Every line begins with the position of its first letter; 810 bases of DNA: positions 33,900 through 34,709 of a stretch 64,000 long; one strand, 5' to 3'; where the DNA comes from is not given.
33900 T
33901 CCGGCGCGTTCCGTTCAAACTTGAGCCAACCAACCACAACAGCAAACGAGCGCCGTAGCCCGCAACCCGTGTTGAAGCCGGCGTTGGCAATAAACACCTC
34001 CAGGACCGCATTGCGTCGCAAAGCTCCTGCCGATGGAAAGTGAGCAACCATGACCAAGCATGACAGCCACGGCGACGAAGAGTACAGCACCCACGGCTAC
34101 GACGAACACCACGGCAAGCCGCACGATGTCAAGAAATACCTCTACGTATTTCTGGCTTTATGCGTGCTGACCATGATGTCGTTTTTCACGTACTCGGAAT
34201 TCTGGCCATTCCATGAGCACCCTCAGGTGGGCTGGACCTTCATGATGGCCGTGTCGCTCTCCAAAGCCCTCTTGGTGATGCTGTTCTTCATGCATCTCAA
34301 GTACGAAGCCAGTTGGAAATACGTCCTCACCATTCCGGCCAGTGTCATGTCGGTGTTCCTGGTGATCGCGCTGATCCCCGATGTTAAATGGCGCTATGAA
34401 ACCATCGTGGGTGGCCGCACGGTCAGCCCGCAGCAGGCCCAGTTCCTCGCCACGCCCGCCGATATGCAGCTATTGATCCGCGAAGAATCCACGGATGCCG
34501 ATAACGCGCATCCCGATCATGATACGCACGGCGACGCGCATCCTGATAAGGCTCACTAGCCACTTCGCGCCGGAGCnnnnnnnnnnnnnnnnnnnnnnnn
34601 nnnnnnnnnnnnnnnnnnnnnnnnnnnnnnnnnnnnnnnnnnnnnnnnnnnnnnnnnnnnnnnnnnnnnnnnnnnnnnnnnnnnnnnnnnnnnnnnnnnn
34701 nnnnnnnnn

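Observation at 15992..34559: A 19-kb co-directional respiratory island joins a bc-type complex, multihaem c, twin cupredoxins, a dihaem c and an aa3 oxidase with embedded haem A/O synthases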

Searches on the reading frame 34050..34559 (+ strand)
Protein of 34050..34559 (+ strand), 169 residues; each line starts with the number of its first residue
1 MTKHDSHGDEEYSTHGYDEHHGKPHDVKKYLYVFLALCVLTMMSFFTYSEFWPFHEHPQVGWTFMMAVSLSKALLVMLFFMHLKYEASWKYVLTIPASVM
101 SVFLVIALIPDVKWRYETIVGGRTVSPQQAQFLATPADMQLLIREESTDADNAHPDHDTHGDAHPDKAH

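Call 4: search_protein_families(library=pfam, proteins=[window:34050-34559:+], max_evalue=0.01)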
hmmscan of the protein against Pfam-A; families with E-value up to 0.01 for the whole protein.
window:34050-34559:+ (169 aa): 2 families
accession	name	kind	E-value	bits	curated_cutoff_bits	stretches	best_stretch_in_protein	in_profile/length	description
PF03626.19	COX4_pro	-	7.1e-12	46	28.9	1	32-105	2-72/72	Prokaryotic Cytochrome C oxidase subunit IV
PF01284.28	MARVEL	-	0.0042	17.6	32.8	1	30-115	11-98/135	Membrane-associating domain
